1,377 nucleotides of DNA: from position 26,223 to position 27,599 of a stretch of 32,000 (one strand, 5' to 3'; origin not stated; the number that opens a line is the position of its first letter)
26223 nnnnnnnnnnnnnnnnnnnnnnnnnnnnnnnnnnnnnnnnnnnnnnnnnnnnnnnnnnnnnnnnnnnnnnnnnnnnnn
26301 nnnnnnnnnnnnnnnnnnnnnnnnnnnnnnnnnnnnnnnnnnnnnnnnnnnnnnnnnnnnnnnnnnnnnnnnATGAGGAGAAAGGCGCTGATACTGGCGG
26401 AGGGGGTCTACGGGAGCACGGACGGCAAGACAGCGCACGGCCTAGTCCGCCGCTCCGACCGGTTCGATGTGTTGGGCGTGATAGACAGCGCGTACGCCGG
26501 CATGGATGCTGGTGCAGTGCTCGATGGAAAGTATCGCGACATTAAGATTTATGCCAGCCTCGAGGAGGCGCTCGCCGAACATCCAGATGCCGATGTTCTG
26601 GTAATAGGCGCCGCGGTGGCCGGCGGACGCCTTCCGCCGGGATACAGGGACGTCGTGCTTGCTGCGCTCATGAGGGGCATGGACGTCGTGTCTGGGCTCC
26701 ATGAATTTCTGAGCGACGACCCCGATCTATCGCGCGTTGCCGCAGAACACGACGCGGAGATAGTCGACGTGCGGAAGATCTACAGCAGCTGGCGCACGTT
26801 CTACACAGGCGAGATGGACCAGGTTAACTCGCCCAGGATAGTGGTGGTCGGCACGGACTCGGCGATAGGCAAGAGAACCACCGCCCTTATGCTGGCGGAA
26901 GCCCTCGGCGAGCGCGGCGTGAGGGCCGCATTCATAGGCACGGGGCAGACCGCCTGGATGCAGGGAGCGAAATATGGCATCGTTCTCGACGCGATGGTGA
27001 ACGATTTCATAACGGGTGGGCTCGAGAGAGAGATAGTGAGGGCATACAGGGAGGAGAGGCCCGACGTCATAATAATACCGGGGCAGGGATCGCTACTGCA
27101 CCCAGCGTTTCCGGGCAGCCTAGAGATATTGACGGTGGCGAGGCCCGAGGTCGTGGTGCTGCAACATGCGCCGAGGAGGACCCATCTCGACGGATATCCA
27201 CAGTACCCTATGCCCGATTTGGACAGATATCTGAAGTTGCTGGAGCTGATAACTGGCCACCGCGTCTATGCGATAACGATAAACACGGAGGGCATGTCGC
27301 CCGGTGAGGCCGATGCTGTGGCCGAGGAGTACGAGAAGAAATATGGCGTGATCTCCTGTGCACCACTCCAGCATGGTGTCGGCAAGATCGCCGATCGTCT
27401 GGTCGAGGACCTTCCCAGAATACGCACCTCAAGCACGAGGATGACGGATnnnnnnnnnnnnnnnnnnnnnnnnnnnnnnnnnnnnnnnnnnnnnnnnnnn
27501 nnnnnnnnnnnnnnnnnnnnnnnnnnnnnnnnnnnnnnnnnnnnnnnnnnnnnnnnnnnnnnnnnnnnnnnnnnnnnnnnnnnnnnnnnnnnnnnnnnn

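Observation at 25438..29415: Orphan, translationally coupled four-gene operon: PLP enzyme, DUF1611, PP-loop ATPase with Cys cluster, GNAT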

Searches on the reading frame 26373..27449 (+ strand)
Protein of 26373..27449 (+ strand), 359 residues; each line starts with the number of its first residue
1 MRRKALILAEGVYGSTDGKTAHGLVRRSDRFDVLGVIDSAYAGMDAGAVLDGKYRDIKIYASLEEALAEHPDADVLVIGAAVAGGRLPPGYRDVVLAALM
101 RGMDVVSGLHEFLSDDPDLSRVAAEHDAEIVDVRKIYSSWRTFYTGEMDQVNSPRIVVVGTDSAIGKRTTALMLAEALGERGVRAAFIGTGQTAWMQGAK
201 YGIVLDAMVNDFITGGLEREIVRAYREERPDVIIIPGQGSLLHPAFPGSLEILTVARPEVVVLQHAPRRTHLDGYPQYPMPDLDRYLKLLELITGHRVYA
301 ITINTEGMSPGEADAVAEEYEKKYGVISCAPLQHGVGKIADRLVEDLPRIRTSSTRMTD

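Call 3: search_protein_families(library=pfam, proteins=[window:26373-27449:+], max_evalue=0.01)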
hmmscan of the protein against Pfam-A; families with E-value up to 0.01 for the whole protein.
window:26373-27449:+ (359 aa): 3 families
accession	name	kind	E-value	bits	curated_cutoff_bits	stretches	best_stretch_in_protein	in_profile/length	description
PF07755.17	DUF1611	-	1.3e-65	221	25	1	143-339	2-200/201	Domain of unknown function (DUF1611_C) P-loop domain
PF17396.8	DUF1611_N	-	6e-30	103.9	22.6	1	41-135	3-94/95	Domain of unknown function (DUF1611_N) Rossmann-like domain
PF13500.12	AAA_26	-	0.0032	17.8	27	0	155-187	2-34/198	AAA domain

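Call 4: search_protein_families(library=ncbifam, proteins=[window:26373-27449:+], max_evalue=0.01)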
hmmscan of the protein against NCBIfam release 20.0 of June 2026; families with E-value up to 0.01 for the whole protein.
window:26373-27449:+ (359 aa): 1 family
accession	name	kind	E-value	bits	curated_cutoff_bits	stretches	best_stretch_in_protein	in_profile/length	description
NF041892.1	DgcN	equivalog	1.5e-56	191.8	480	1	64-343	48-326/326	N-acetyltransferase DgcN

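Call 21: search_solved_structures(query=window:26373-27449:+, max_evalue=0.01)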
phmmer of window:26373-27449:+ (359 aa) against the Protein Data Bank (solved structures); distinct sequences matched with E-value up to 0.01: 3.
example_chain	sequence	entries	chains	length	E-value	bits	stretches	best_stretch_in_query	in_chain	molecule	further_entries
2g0t_A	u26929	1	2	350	3.2e-45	158.1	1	5-299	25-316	conserved hypothetical protein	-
2obn_A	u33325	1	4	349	2.3e-41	145.4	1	2-297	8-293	Hypothetical protein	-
7xrj_A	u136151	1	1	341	1.5e-39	139.5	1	62-345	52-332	Putative NAD-dependent epimerase/dehydratase family protein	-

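Call 73: find_homologous_proteins(query=window:26373-27449:+)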
Query window:26373-27449:+ (359 aa): 5445 proteins with E <= 0.001 among 8000 candidates; the best 120 are listed.
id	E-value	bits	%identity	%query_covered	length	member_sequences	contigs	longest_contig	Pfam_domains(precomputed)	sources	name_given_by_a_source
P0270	1.9e-222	756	95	100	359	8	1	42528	PF07755.18,PF17396.9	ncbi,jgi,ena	-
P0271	9.0e-200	681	84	99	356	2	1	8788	PF07755.18,PF17396.9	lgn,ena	-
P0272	5.3e-195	665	82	99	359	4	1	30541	PF07755.18,PF17396.9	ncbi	ncbi:MAG: DUF1611 domain-containing protein [Conexivisphaera sp.]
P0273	1.7e-192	657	82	98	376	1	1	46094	PF07755.18,PF17396.9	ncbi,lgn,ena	-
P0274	1.2e-190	651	81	100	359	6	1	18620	PF07755.18,PF17396.9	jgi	-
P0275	6.8e-149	514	66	96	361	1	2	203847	PF07755.18,PF17396.9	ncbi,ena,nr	ncbi:MAG: DUF1611 domain-containing protein [Desulfurococcales archaeon]|nr:DUF1611 domain-containin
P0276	2.1e-148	512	65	95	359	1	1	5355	PF07755.18,PF17396.9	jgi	jgi:uncharacterized NAD-dependent epimerase/dehydratase family protein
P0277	2.7e-148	512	66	96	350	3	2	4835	PF07755.18,PF17396.9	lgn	-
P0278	1.6e-147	509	64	96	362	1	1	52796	PF07755.18,PF17396.9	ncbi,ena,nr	ncbi:MAG: DUF1611 domain-containing protein [Desulfurococcales archaeon]|nr:DUF1611 domain-containin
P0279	2.7e-147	509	64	96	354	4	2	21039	PF07755.18,PF17396.9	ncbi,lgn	ncbi:MAG: DUF1611 domain-containing protein [Candidatus Korarchaeum sp.]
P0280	6.4e-145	501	63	96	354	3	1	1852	PF07755.18,PF17396.9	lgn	-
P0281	2.6e-144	499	62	96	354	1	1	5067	PF07755.18,PF17396.9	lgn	-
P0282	3.6e-144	498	62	97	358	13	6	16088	PF07755.18,PF17396.9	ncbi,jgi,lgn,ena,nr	ncbi:MAG: DUF1611 domain-containing protein [Candidatus Methanodesulfokora sp.]|jgi:uncharacterized 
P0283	1.4e-143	496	63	96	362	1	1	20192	PF07755.18,PF17396.9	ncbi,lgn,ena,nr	ncbi:MAG: DUF1611 domain-containing protein [Desulfurococcales archaeon]|nr:DUF1611 domain-containin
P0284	1.9e-142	493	62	96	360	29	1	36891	PF07755.18,PF17396.9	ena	-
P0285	4.7e-141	488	60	96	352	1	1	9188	PF07755.18,PF17396.9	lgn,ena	-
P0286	1.5e-140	486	61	95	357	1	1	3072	PF07755.18,PF17396.9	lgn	-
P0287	2.3e-140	486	60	96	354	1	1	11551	PF07755.18,PF17396.9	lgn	-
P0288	2.4e-140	486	58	97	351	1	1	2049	PF07755.18,PF17396.9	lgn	-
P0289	6.1e-140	484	60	96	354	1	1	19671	PF07755.18,PF17396.9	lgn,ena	-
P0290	7.2e-140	484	61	95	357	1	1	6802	PF07755.18,PF17396.9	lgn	-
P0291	1.3e-139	483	59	97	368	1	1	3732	PF07755.18,PF17396.9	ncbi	-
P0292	1.6e-139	483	62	97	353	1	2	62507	PF07755.18,PF17396.9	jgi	jgi:uncharacterized NAD-dependent epimerase/dehydratase family protein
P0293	1.0e-138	480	60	95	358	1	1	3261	PF07755.18,PF17396.9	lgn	-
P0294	1.0e-138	480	62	97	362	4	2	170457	PF07755.18,PF17396.9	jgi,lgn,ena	-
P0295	1.2e-138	480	60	96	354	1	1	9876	PF07755.18,PF17396.9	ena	-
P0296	1.0e-137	477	57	97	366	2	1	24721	PF07755.18,PF17396.9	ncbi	-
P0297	1.3e-137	477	61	97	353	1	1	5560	PF07755.18,PF17396.9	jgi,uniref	uniref:DUF1611 domain-containing protein n=1 Tax=Thermofilum adornatum TaxID=1365176 RepID=A0A7C1G9H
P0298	1.4e-137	477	61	97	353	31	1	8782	PF07755.18,PF17396.9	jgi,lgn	jgi:uncharacterized NAD-dependent epimerase/dehydratase family protein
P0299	8.1e-137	474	61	97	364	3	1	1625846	PF07755.18,PF17396.9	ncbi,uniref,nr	ncbi:DUF1611 domain-containing protein [Infirmifilum lucidum]|uniref:DUF1611 domain-containing prote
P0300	8.2e-137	474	60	100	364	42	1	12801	PF07755.18,PF17396.9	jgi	jgi:uncharacterized NAD-dependent epimerase/dehydratase family protein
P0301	1.3e-136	474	60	98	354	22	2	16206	PF07755.18,PF17396.9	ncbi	ncbi:MAG: DUF1611 domain-containing protein [Thermofilaceae archaeon]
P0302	1.5e-136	473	61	97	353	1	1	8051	PF07755.18,PF17396.9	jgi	-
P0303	2.9e-136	472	60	98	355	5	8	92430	PF07755.18,PF17396.9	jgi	jgi:uncharacterized NAD-dependent epimerase/dehydratase family protein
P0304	4.3e-136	472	61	97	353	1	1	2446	PF07755.18,PF17396.9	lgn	-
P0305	5.8e-136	471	60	97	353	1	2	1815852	PF07755.18,PF17396.9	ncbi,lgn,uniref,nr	ncbi:DUF1611 domain-containing protein [Thermofilum pendens]|uniref:DUF1611 domain-containing protei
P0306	8.5e-136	471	60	97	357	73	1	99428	PF07755.18,PF17396.9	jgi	-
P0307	3.0e-135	469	59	97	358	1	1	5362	PF07755.18,PF17396.9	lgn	-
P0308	4.0e-135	469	60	99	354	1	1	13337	PF07755.18,PF17396.9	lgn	-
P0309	7.6e-135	468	61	96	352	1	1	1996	PF07755.18,PF17396.9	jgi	-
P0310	8.1e-135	468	61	96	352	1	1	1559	PF07755.18,PF17396.9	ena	-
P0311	1.2e-134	467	60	97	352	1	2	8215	PF07755.18,PF17396.9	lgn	-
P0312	3.2e-134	466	59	96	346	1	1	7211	PF07755.18,PF17396.9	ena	-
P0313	4.9e-134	465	59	98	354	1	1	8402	PF07755.18,PF17396.9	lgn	-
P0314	9.3e-134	464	58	95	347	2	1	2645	PF07755.18,PF17396.9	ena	-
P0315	1.1e-133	464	59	98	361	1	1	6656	PF07755.18,PF17396.9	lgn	-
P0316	1.2e-133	464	62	96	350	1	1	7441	PF07755.18,PF17396.9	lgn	-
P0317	2.7e-133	463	60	96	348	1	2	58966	PF07755.18,PF17396.9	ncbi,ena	-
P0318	3.2e-133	462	60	97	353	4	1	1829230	PF07755.18,PF17396.9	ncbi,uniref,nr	ncbi:DUF1611 domain-containing protein [Infirmifilum sp. NZ]|uniref:DUF1611 domain-containing protei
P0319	7.5e-133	461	58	98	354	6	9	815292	PF07755.18,PF17396.9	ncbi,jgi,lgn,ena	ncbi:MAG: DUF1611 domain-containing protein [Thermofilum sp.]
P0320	8.8e-133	461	60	97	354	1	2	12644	PF07755.18,PF17396.9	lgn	-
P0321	1.8e-132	460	59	97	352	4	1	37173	PF07755.18,PF17396.9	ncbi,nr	ncbi:MAG: DUF1611 domain-containing protein [Thermofilaceae archaeon]|nr:DUF1611 domain-containing p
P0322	5.2e-132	458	60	94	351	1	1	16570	PF07755.18,PF17396.9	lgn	-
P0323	8.8e-132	458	56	99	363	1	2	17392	PF07755.18,PF17396.9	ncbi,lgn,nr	ncbi:MAG: DUF1611 domain-containing protein [archaeon]|nr:DUF1611 domain-containing protein [archaeo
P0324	1.3e-131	457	57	97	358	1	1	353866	PF07755.18,PF17396.9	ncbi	ncbi:MAG: DUF1611 domain-containing protein [Infirmifilum sp.]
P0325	1.7e-131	457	59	97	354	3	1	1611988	PF07755.18,PF17396.9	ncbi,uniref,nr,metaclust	ncbi:hypothetical protein MA03_01685 [Infirmifilum uzonense]|uniref:EBNA-1 nuclear protein n=1 Tax=I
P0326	2.1e-131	456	59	95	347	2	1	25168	PF07755.18,PF17396.9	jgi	-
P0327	2.1e-131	456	59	97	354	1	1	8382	PF07755.18,PF17396.9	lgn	-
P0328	4.2e-131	455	59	95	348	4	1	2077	PF07755.18,PF17396.9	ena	-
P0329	5.2e-131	455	59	95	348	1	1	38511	PF07755.18,PF17396.9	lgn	-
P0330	2.2e-130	453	56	96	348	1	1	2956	PF07755.18,PF17396.9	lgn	-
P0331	7.8e-130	451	58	96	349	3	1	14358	PF07755.18,PF17396.9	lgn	-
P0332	1.8e-129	450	56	97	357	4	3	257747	PF07755.18,PF17396.9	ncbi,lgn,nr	ncbi:MAG: DUF1611 domain-containing protein [archaeon]|nr:DUF1611 domain-containing protein [archaeo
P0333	3.2e-128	446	56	97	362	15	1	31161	PF07755.18,PF17396.9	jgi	-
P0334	3.5e-127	442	56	97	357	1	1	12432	PF07755.18,PF17396.9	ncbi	ncbi:MAG: DUF1611 domain-containing protein [Nitrososphaerales archaeon]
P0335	6.8e-127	442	58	96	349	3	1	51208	PF07755.18,PF17396.9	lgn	-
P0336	1.2e-126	441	55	96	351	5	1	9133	PF07755.18,PF17396.9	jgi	jgi:uncharacterized NAD-dependent epimerase/dehydratase family protein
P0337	1.7e-126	440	58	96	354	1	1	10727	PF07755.18,PF17396.9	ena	-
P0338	5.0e-126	439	55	96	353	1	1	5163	PF07755.18,PF17396.9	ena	-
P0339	7.7e-125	435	56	96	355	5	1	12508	PF07755.18,PF17396.9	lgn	-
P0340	1.5e-124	434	55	94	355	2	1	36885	PF07755.18,PF17396.9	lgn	-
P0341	1.4e-123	431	57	96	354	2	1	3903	PF07755.18,PF17396.9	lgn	-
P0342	2.2e-123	430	54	96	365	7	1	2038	PF07755.18,PF17396.9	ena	-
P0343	3.9e-123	429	55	94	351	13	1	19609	PF07755.18,PF17396.9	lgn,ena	-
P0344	2.7e-122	426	55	96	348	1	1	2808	PF07755.18,PF17396.9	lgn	-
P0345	7.3e-122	425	54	96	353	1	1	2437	PF07755.18,PF17396.9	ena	-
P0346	9.9e-122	425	55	96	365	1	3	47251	PF07755.18,PF17396.9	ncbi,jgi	ncbi:MAG: DUF1611 domain-containing protein [Thermoplasmata archaeon]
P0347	2.2e-121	423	54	96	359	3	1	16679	PF07755.18,PF17396.9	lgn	-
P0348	2.5e-121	423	53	94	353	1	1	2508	PF07755.18,PF17396.9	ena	-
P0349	2.4e-119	417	54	95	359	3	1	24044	PF07755.18,PF17396.9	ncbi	ncbi:MAG: DUF1611 domain-containing protein [Candidatus Micrarchaeia archaeon]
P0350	2.5e-119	417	54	96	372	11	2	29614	PF07755.18,PF17396.9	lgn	-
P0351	1.6e-118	414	53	94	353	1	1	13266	PF07755.18,PF17396.9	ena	-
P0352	1.7e-118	414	52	97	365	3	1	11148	PF07755.18,PF17396.9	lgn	-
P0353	2.4e-118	413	53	97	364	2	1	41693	PF07755.18,PF17396.9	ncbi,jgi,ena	-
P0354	3.7e-118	413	53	95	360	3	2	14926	PF07755.18,PF17396.9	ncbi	ncbi:MAG: DUF1611 domain-containing protein [Thermoplasmata archaeon]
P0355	4.2e-118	413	53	94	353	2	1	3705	PF07755.18,PF17396.9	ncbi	-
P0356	4.2e-118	413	51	99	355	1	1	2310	PF07755.18,PF17396.9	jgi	jgi:uncharacterized NAD-dependent epimerase/dehydratase family protein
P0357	5.8e-118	412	53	95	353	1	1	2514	PF07755.18,PF17396.9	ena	-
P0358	4.9e-117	409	51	98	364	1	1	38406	PF07755.18,PF17396.9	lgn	-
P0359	1.2e-116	408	52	96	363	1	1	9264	PF07755.18,PF17396.9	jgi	-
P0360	1.2e-116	408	53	96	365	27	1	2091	PF07755.18,PF17396.9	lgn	-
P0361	6.4e-116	405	53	95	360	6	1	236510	PF07755.18,PF17396.9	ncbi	ncbi:MAG: DUF1611 domain-containing protein [Thermoplasmata archaeon]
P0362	1.7e-115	404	50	96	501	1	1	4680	PF07755.18,PF17396.9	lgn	-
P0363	5.1e-115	402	53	95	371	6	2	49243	PF07755.18,PF17396.9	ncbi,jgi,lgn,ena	-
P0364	1.4e-114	401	52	95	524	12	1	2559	PF07755.18,PF17396.9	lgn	-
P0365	9.0e-114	398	51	94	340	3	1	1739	PF07755.18,PF17396.9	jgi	-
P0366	1.4e-113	398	50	95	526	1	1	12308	PF07755.18,PF17396.9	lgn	-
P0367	2.4e-112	394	52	95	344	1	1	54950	PF07755.18,PF17396.9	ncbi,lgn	-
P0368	4.0e-112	393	52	91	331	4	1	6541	PF07755.18,PF17396.9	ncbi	ncbi:MAG: DUF1611 domain-containing protein, partial [Thermoplasmata archaeon]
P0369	8.6e-111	389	51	96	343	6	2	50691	PF07755.18,PF17396.9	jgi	jgi:uncharacterized NAD-dependent epimerase/dehydratase family protein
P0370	1.9e-110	387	52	96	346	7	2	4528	PF07755.18,PF17396.9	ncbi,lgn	-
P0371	2.9e-110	387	49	95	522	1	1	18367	PF07755.18,PF17396.9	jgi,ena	jgi:uncharacterized NAD-dependent epimerase/dehydratase family protein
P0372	4.8e-110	386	52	94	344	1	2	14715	PF07755.18,PF17396.9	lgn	-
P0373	5.0e-110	386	52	94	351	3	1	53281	PF07755.18,PF17396.9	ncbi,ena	-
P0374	1.2e-109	385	51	97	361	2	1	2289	PF07755.18,PF17396.9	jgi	-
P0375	4.2e-109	383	52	95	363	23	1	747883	PF07755.18,PF17396.9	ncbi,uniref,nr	ncbi:DUF1611 domain-containing protein [Thermococcus waiotapuensis]|uniref:DUF1611 domain-containing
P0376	5.0e-109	383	51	94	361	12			PF07755.18,PF17396.9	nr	nr:DUF1611 domain-containing protein [Thermococcus stetteri]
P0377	7.6e-109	382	48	98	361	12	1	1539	PF07755.18,PF17396.9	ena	-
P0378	1.1e-108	382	50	96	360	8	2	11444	PF07755.18,PF17396.9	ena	-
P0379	1.2e-108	382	50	96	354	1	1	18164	PF07755.18,PF17396.9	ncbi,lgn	-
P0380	1.6e-108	381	53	94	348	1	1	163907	PF07755.18,PF17396.9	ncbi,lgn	-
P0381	2.1e-108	381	49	98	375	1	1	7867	PF07755.18,PF17396.9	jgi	jgi:uncharacterized NAD-dependent epimerase/dehydratase family protein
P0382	3.2e-108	380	53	92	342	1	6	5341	PF07755.18,PF17396.9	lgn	-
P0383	3.8e-108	380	52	96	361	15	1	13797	PF07755.18,PF17396.9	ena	-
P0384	6.2e-108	379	52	94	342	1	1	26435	PF07755.18,PF17396.9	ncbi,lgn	-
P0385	6.3e-108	379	51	95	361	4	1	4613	PF07755.18,PF17396.9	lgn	-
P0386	8.5e-108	379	52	94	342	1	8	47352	PF07755.18,PF17396.9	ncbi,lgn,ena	-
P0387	1.2e-107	378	52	94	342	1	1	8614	PF07755.18,PF17396.9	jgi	jgi:uncharacterized NAD-dependent epimerase/dehydratase family protein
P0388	1.2e-107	378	52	94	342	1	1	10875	PF07755.18,PF17396.9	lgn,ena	-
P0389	1.6e-107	378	52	94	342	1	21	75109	PF07755.18,PF17396.9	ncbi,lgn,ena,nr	ncbi:MAG: DUF1611 domain-containing protein [Candidatus Thermoplasmatota archaeon]|nr:DUF1611 domain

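Call 76: search_protein_families(library=padloc, proteins=[window:26373-27449:+], max_evalue=0.01)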
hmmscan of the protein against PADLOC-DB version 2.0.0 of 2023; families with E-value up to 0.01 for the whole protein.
window:26373-27449:+ (359 aa): 0 families
